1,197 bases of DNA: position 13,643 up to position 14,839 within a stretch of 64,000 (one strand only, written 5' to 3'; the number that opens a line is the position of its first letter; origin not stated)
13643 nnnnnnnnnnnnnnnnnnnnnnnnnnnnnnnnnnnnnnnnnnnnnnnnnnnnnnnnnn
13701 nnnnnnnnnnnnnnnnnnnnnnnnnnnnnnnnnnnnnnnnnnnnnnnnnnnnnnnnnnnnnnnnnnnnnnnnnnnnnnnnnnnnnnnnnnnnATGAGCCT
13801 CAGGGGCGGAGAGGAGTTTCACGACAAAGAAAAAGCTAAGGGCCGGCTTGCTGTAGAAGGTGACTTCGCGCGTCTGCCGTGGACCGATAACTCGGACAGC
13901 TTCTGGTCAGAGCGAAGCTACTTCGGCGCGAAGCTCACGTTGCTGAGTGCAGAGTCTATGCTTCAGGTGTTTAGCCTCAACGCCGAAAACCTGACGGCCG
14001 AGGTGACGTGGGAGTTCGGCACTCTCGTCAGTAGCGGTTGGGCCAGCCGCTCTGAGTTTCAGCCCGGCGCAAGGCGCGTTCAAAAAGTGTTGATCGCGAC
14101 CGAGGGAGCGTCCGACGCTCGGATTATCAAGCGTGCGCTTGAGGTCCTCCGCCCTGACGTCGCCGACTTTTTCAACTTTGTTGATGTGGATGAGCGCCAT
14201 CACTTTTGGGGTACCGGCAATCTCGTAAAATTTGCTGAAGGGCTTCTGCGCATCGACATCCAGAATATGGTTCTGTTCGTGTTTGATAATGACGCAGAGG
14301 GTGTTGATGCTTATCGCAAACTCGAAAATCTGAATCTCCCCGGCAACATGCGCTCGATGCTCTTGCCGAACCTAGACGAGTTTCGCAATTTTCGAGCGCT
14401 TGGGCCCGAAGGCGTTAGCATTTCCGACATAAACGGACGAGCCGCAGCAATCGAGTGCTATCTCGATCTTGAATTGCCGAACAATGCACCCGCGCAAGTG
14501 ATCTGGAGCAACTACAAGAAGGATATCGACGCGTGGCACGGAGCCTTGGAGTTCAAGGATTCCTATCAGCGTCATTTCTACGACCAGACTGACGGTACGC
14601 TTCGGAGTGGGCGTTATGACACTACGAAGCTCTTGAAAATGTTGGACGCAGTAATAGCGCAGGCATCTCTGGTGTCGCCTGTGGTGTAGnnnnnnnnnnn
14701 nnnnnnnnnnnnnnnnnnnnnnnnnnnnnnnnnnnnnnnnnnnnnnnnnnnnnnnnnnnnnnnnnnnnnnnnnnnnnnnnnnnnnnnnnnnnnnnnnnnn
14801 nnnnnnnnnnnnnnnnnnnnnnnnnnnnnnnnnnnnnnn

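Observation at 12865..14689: Translationally coupled three-gene operon ending in a Toprim-domain protein: candidate uncharacterised defence or toxin module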

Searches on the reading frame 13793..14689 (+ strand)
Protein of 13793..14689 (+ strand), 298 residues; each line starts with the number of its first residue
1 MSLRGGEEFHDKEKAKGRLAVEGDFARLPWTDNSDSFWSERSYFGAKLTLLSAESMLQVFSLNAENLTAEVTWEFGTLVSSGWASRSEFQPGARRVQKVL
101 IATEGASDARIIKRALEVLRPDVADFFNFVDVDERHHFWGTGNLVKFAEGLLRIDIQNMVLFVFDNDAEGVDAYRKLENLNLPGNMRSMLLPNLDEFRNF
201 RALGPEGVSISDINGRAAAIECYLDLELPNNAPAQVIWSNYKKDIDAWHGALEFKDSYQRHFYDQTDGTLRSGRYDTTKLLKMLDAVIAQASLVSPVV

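Call 3: search_protein_families(library=pfam, proteins=[window:13793-14689:+], max_evalue=1)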
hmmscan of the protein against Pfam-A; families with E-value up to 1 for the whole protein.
window:13793-14689:+ (298 aa): 1 family
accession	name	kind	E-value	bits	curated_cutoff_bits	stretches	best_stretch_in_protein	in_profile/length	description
PF18871.6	HEPN_Toprim_N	-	3.9e-17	63.4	25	1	10-95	144-221/223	HEPN/Toprim N-terminal domain 1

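Call 4: search_protein_families(library=padloc, proteins=[window:13793-14689:+], max_evalue=1)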
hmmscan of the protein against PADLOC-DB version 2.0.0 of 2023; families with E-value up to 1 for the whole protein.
window:13793-14689:+ (298 aa): 0 families

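Call 5: search_protein_families(library=ncbifam, proteins=[window:13793-14689:+], max_evalue=1)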
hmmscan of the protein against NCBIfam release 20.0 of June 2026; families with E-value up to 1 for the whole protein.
window:13793-14689:+ (298 aa): 0 families

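Call 6: find_homologous_proteins(query=window:13793-14689:+)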
Query window:13793-14689:+ (298 aa): 1805 proteins with E <= 0.001 among 3493 candidates; the best 120 are listed.
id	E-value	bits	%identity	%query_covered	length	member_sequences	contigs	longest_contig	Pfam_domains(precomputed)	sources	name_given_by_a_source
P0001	1.3e-197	673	100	100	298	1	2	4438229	PF18871.7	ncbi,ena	-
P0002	6.3e-154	529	78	100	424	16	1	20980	PF18871.7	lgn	-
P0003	3.1e-153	527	77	99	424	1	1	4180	PF18871.7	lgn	-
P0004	3.5e-153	527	79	99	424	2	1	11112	PF18871.7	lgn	-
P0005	1.2e-152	525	77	100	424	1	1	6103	PF18871.7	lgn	-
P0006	2.8e-152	524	81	97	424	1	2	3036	PF18871.7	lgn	-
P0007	5.0e-152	523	77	99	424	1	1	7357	PF18871.7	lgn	-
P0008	1.6e-151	522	78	100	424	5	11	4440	PF18871.7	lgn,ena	-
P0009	3.7e-151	520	77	100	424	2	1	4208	PF18871.7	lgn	-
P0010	5.8e-151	520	76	100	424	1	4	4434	PF18871.7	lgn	-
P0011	6.6e-151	520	77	99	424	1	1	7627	PF18871.7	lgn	-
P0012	8.0e-151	519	78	99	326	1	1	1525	PF18871.7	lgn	-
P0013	1.1e-150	519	77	100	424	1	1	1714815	PF18871.7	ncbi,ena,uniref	ncbi:HEPN/Toprim-associated domain-containing protein [Novosphingobium sp.]|uniref:HEPN/Toprim-assoc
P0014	4.9e-150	517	76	100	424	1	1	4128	PF18871.7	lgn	-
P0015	2.4e-149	514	77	97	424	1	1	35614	PF18871.7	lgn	-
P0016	8.4e-149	513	78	96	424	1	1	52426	PF18871.7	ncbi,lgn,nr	ncbi:MAG: HEPN/Toprim-associated domain-containing protein [Zavarzinia sp.]|nr:HEPN/Toprim-associate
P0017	2.8e-148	511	73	100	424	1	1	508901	PF18871.7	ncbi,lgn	ncbi:MAG: HEPN/Toprim-associated domain-containing protein [Pseudomonadota bacterium]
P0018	6.5e-148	510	76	99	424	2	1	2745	PF18871.7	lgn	-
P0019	7.5e-148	510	76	99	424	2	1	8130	PF18871.7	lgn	-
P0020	2.0e-147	508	75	99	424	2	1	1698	PF18871.7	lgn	-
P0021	6.5e-147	506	76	99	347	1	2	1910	PF18871.7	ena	-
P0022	9.3e-147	506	74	99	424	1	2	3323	PF18871.7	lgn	-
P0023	6.4e-146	503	74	99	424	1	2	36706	PF18871.7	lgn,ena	-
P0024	2.5e-145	501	75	99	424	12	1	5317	PF18871.7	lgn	-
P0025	2.9e-145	501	76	97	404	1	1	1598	PF18871.7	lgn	-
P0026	1.8e-144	498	76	100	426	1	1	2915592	PF18871.7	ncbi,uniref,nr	ncbi:HEPN/Toprim-associated domain-containing protein [Brevundimonas sp. PAMC22021]|uniref:HEPN/Topr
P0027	6.3e-144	497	75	97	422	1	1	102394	PF18871.7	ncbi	-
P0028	1.0e-143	496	75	99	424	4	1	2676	PF18871.7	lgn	-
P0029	3.9e-143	494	74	100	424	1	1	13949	PF18871.7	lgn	-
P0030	5.9e-143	493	75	99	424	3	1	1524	PF18871.7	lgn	-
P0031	6.0e-143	493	74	99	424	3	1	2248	PF18871.7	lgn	-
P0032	2.1e-142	492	76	95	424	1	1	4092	PF18871.7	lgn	-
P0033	3.8e-142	491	74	99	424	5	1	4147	PF18871.7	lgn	-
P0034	1.5e-141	489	75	96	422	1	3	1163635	PF18871.7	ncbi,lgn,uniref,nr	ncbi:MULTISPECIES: HEPN/Toprim-associated domain-containing protein [Agrobacterium]|uniref:HEPN/Topr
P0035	3.3e-141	488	74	96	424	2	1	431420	PF18871.7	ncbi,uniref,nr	ncbi:HEPN/Toprim-associated domain-containing protein [Rhizobium laguerreae]|uniref:HEPN/Toprim-asso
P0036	8.5e-141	486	74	97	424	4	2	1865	PF18871.7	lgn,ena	-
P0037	3.2e-140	484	73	99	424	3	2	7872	PF18871.7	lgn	-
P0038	6.3e-140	484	74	97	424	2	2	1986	PF18871.7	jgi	jgi:hypothetical protein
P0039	1.7e-139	482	74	97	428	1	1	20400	PF18871.7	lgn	-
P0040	1.2e-138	479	74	96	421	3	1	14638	PF18871.7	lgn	-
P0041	2.7e-137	475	72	95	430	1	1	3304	PF18871.7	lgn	-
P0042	6.7e-137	474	73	98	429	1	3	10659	PF18871.7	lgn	-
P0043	7.4e-137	473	74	95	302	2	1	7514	PF18871.7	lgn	-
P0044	9.8e-137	473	73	98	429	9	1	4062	PF18871.7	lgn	-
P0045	2.4e-136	472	74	95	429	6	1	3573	PF18871.7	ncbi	-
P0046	3.8e-136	471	73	97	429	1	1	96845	PF18871.7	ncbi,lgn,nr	ncbi:MAG: hypothetical protein KL839_21685 [Rhizobium sp.]|nr:hypothetical protein [Rhizobium sp.]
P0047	4.1e-136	471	74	95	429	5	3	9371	PF18871.7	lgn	-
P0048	5.6e-136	471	72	99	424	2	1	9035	PF18871.7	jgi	-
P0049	9.0e-136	470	72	95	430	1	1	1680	PF18871.7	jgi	jgi:hypothetical protein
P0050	1.8e-135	469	71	95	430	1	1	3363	PF18871.7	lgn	-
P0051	4.0e-135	468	72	95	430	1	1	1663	PF18871.7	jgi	jgi:hypothetical protein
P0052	4.1e-135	468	74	96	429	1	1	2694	PF18871.7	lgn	-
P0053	5.4e-135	467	72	95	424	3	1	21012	PF18871.7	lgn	-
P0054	6.4e-135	467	72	98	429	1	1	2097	PF18871.7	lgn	-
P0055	7.0e-135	467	71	95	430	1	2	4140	PF18871.7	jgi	jgi:hypothetical protein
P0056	7.9e-135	467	72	96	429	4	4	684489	PF18871.7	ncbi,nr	ncbi:MAG: hypothetical protein KJ947_15770 [Alphaproteobacteria bacterium]|nr:hypothetical protein [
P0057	1.2e-134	466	72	95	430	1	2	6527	PF18871.7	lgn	-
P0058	1.5e-134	466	70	98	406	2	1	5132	PF18871.7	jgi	-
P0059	2.4e-134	465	71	98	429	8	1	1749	PF18871.7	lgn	-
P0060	3.0e-134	465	70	98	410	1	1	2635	PF18871.7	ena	-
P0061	3.2e-134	465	71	98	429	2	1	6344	PF18871.7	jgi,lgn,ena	-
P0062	3.2e-134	465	72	95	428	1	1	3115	PF18871.7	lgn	-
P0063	4.7e-134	464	72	98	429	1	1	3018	PF18871.7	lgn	-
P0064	6.8e-134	464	71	95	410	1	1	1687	PF18871.7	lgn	-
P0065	8.8e-134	463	72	98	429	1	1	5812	PF18871.7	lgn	-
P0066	9.7e-134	463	73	98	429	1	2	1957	PF18871.7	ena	-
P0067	1.1e-133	463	72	96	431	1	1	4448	PF18871.7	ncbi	-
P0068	1.2e-133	463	70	98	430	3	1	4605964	PF18871.7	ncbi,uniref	ncbi:HEPN/Toprim-associated domain-containing protein [Methylobacter sp. sgz302048]|uniref:HEPN/Topr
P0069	1.2e-133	463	72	95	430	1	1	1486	PF18871.7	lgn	-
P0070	1.2e-133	463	71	95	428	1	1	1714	PF18871.7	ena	-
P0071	1.2e-133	463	71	98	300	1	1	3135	PF18871.7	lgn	-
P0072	2.0e-133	462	71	95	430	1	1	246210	PF18871.7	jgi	jgi:hypothetical protein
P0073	3.1e-133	462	70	95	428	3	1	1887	PF18871.7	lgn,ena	-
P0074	3.2e-133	461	70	95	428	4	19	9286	PF18871.7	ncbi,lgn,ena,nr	ncbi:MAG: HEPN/Toprim-associated domain-containing protein [Acidithiobacillus sp.]|nr:HEPN/Toprim-as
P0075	4.0e-133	461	71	95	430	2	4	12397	PF18871.7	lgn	-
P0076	4.7e-133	461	71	95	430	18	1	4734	PF18871.7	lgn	-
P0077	4.9e-133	461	70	95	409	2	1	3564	PF18871.7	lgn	-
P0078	5.3e-133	461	71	98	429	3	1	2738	PF18871.7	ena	-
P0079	7.5e-133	460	69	97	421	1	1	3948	PF18871.7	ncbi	-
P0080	1.0e-132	460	71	95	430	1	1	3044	PF18871.7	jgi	-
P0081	1.6e-132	459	70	95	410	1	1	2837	PF18871.7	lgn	-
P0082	1.8e-132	459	70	95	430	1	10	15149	PF18871.7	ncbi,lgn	-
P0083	1.9e-132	459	71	98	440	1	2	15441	PF18871.7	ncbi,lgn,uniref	ncbi:HEPN/Toprim-associated domain-containing protein [Roseibium sp.]|uniref:HEPN/Toprim-associated 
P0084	2.0e-132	459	69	95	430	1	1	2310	PF18871.7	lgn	-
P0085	2.1e-132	459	72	94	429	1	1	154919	PF18871.7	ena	-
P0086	2.3e-132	459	70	98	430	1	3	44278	PF18871.7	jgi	jgi:hypothetical protein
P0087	2.3e-132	459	70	95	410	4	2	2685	PF18871.7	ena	-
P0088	2.3e-132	459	70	95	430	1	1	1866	PF18871.7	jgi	jgi:hypothetical protein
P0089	2.9e-132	458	70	98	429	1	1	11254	PF18871.7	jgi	-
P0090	3.7e-132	458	69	95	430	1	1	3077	PF18871.7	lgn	-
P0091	3.9e-132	458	69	96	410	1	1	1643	PF18871.7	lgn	-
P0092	4.9e-132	458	70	95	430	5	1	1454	PF18871.7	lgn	-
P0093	5.3e-132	457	69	95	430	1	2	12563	PF18871.7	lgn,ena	-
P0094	9.2e-132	457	67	99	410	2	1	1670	PF18871.7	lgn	-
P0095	1.2e-131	456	69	95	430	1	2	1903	PF18871.7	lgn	-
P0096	1.3e-131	456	70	96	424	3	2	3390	PF18871.7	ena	-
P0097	1.4e-131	456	69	98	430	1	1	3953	PF18871.7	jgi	jgi:HEPN/Toprim N-terminal domain 1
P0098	1.5e-131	456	70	97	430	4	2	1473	PF18871.7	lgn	-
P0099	1.5e-131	456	70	95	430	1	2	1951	PF18871.7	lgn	-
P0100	1.6e-131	456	71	97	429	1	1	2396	PF18871.7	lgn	-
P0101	1.7e-131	456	70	95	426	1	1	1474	PF18871.7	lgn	-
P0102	2.0e-131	456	71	98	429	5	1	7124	PF18871.7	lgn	-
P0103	2.2e-131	455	71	98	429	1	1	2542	PF18871.7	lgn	-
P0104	2.4e-131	455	72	94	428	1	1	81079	PF18871.7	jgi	jgi:HEPN/Toprim N-terminal domain 1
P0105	2.9e-131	455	70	95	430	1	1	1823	PF18871.7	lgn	-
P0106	3.2e-131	455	69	95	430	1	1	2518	PF18871.7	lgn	-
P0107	3.4e-131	455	69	98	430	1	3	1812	PF18871.7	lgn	-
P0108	3.9e-131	455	69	95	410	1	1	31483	PF18871.7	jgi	jgi:hypothetical protein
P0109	5.3e-131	454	70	95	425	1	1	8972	PF18871.7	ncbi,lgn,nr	ncbi:MAG: hypothetical protein HGA80_06245 [Candidatus Omnitrophica bacterium]|nr:hypothetical prote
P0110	5.5e-131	454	69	95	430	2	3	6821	PF18871.7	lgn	-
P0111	5.6e-131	454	69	95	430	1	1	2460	PF18871.7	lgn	-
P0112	5.7e-131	454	70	93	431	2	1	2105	PF18871.7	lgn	-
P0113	6.5e-131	454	71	94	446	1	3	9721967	PF18871.7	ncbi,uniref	ncbi:hypothetical protein ACVWXN_006036 [Bradyrhizobium sp. i1.4.4]|uniref:HEPN/Toprim-associated do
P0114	7.5e-131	454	69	95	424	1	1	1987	PF18871.7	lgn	-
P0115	9.3e-131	453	69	95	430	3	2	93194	PF18871.7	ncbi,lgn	ncbi:HEPN/Toprim-associated domain-containing protein [Aeromonas veronii]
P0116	1.6e-130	453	68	98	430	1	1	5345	PF18871.7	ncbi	-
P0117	1.6e-130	453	70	98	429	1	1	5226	PF18871.7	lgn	-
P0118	1.8e-130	452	70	97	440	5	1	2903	PF18871.7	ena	-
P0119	1.9e-130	452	69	95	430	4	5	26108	PF18871.7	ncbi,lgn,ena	-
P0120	2.6e-130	452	69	96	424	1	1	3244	PF18871.7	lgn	-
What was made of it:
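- Nearly all of the 120 listed are 421-446 aa and 67-81% identical to ORF3 (call 6).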

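Call 12: find_encoding_contigs(protein=P0001, flank=10000, max_places=3)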
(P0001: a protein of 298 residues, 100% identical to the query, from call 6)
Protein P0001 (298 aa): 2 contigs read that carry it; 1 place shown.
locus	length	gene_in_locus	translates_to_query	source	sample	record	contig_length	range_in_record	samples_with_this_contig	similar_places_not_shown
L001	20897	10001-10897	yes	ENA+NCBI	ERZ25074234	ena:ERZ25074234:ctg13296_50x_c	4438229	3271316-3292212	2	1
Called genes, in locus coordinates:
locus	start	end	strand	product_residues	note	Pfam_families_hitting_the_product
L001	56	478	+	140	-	PF12844:HTH_19 (weak), PF13560:HTH_31, PF01381:HTH_3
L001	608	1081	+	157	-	-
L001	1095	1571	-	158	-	-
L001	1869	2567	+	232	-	PF08722:Tn7_TnsA-like_N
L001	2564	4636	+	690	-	-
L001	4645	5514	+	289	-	PF05621:TniB, PF13191:AAA_16 (faint), PF00004:AAA, PF13401:AAA_22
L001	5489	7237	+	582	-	PF06527:TniQ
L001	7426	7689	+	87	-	-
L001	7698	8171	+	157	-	-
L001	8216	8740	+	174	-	-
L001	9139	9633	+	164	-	-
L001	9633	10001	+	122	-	PF18871:HEPN_Toprim_N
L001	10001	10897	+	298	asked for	PF18871:HEPN_Toprim_N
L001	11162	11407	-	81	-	PF09954:DUF2188 (weak)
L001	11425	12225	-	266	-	-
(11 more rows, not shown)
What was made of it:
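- On Tn7-like transposon cargo: The TnsA, TnsB-like, TniB and TniQ genes lie at about 5661-11029 in the same orientation (call 12).
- Here it follows TnsA, a TnsB-like gene, TniB and TniQ (call 12).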

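Call 18: search_solved_structures(query=A1, max_evalue=10, show_alignments=3)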
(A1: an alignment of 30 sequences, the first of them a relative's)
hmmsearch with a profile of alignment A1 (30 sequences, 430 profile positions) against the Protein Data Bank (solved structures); distinct sequences matched with E-value up to 10: 3.
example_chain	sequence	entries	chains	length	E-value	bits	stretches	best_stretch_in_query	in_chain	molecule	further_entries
3kht_A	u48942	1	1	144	1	11.3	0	204-243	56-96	Response regulator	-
5wjd_A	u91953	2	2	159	1.2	11.1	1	254-302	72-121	CG8481, isoform B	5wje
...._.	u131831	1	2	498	2.2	10.2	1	211-253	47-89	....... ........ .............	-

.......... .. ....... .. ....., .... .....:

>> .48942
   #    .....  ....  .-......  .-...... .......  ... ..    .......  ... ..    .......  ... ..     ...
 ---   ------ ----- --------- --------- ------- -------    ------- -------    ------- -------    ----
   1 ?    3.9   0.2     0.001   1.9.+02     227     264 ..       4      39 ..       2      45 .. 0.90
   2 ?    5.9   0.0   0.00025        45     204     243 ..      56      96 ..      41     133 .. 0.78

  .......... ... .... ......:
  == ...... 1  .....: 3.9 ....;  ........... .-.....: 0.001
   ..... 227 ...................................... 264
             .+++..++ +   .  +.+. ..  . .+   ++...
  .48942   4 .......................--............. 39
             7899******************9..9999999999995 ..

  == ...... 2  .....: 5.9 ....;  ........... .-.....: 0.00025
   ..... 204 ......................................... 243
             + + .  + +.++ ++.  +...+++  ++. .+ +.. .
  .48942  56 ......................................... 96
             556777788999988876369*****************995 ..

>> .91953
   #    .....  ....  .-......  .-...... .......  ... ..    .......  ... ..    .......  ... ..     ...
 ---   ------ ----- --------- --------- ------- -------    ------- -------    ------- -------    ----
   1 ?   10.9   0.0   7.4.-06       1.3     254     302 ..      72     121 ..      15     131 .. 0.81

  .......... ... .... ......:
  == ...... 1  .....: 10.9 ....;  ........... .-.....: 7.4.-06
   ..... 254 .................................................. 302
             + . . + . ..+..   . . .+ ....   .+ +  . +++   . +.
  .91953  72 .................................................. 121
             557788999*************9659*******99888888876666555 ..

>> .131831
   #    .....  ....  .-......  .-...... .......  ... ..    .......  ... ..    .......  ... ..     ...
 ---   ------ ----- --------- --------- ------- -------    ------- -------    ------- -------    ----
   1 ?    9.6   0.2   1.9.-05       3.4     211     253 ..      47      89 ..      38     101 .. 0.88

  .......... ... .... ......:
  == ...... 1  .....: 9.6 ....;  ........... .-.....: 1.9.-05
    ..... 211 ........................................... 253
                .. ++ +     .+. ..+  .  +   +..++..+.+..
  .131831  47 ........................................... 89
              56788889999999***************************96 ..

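Call 20: find_related_loci(query=A1, collection=genome_contigs, flank=6000)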
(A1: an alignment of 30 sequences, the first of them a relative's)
Query A1 (424 aa) in genome_contigs; peptide patterns used: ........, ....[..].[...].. (x = any residue, [..] = any of these).
273 stretches matched a pattern; 221 encode a relative of the query (tblastn E <= 1e-3); the best 80 are kept; 80 distinct loci.
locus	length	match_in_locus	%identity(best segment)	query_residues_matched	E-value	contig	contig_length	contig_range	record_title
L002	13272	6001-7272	91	1-424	0e+0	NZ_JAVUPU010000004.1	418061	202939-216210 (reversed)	Sphingosinicella sp. GR2756 Scaffold4, whole genome shotgun sequence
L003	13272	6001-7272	77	1-424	0e+0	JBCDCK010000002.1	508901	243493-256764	MAG: Pseudomonadota bacterium isolate P01_G01_bin.15 k141_152629_length_508901_cov_26.7077, whole genome shotgun sequenc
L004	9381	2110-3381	72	1-424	0e+0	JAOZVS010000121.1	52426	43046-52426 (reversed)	MAG: Zavarzinia sp. isolate bin D_3_2 D_3_3_402_length_52426_cov_7, whole genome shotgun sequence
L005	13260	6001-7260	72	1-420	0e+0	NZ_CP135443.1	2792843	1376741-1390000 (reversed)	Thioclava litoralis strain FTW29 chromosome, complete genome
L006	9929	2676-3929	71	1-420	0e+0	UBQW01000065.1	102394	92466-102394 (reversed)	Rhizobiales bacterium isolate AFS025817 genome assembly, contig: contig_65, whole genome shotgun sequence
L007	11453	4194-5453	72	1-420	0e+0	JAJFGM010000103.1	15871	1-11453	MAG: Kiloniellaceae bacterium isolate OFTM278 OFTM278_102, whole genome shotgun sequence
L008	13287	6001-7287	66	1-423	0e+0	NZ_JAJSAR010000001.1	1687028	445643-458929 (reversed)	Pseudohongiella sp. O18 NODE_1_length_1687028_cov_301.850233, whole genome shotgun sequence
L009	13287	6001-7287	66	1-423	0e+0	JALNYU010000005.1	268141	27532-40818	MAG: Nevskia sp. isolate SO_2017_GW1 bin 205 NODE_335_length_268141_cov_25.924396_OW334_2017, whole genome shotgun seque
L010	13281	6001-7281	65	1-423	0e+0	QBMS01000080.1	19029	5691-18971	MAG: Snowella sp. isolate ULC335bin1 scaffold80_size19029, whole genome shotgun sequence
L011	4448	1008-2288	66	1-420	0e+0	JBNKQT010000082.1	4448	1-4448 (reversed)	MAG: Ensifer sp. isolate B1B2.bin.13.orig k141_2791740, whole genome shotgun sequence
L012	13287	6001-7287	67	1-423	0e+0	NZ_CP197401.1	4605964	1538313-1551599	Methylobacter sp. sgz302048 chromosome, complete genome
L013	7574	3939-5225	64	1-423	0e+0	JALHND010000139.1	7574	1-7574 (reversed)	MAG: Burkholderiales bacterium isolate Bin_52_4 c_000000033086, whole genome shotgun sequence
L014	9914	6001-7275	65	1-420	0e+0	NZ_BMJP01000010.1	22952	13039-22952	Sphingomonas prati strain CGMCC 1.15645 sequence10, whole genome shotgun sequence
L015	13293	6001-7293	63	1-423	0e+0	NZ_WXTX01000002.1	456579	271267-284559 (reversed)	Andreprevotia sp. IGB-42 IGB42_2, whole genome shotgun sequence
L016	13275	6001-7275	64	1-420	3e-179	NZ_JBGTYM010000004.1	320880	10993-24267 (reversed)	Neotabrizicola sp. sgz301269 L148_scaffold4, whole genome shotgun sequence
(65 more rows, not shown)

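Call 30: predict_structure(alignment_id=A1)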
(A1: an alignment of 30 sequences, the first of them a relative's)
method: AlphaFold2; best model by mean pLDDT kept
length: 424 residues; sequences in the alignment: 30
mean_pLDDT: 75.9   pTM: 0.77
mean pLDDT of the five models: 75.9, 73.6, 57.4, 56.0, 55.2
residues with pLDDT >= 90: 67; 70-90: 222; 50-70: 101; < 50: 34
segments of 3 or more residues with pLDDT < 50: 1-3, 17-22, 218-222, 260-266, 334-343
pLDDT, mean of each block of 10 residues (from residue 1): 62 61 65 78 83 82 87 85 92 86 62 95 91 75 89 75 84 86 93 89 60 54 72 82 89 72 52 82 81 79 88 84 65 48 62 61 68 63 65 77 82 89 60
secondary structure, 60 per line:
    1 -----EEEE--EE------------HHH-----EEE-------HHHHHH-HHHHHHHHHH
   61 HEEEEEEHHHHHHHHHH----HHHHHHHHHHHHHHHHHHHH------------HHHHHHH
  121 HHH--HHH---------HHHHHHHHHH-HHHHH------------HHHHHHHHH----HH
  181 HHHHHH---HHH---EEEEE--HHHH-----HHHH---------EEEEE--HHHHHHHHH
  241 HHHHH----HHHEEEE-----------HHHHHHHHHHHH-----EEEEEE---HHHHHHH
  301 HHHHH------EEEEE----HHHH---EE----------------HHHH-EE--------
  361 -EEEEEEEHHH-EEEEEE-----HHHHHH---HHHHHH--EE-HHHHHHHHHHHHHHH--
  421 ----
elements in order: E6-9 E34-36 H44-49 H51-61 E62-67 H68-77 H82-101 H114-123 H138-147 H149-153 H166-174 H179-186 E196-200 H203-206 H212-215 E225-229 H232-245 E253-256 H268-279 E285-290 H294-305 E312-316 H321-324 H346-349 E362-368 E373-378 H384-389 H393-398 H404-418

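Call 32: search_protein_representatives(protein=P0013)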
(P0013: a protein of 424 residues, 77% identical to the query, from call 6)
Query: 424 residues. Proteins with E-value up to 0.001 (for the whole library): 1389; up to 1e-10: 1075; up to 1e-30: 224. The best 150 are listed.
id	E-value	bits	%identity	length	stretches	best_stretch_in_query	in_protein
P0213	5.7e-159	545.9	58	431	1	1-420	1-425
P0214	6.3e-118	410.6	49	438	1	1-419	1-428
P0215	1.9e-109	382.7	46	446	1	1-416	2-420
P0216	1.5e-107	376.5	48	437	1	1-419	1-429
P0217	1.6e-107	376.4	47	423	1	1-417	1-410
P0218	5.9e-99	348.1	89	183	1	1-178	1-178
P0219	1.6e-98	346.7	43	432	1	1-417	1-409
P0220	2.0e-97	343.1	43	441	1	1-418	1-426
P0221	5.1e-93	328.6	42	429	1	1-420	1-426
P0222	1.9e-92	326.7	45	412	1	21-414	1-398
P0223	1.1e-90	320.9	42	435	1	1-411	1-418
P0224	2.5e-90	319.7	40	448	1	1-422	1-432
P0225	3.0e-89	316.2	49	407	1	1-390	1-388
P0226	1.5e-87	310.5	43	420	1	1-419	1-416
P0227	4.3e-87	309.1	50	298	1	135-417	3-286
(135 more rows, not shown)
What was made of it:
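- There are 1389 representatives at the 50% clustering level; those listed in full length are mostly about 400-450 aa (call 32).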
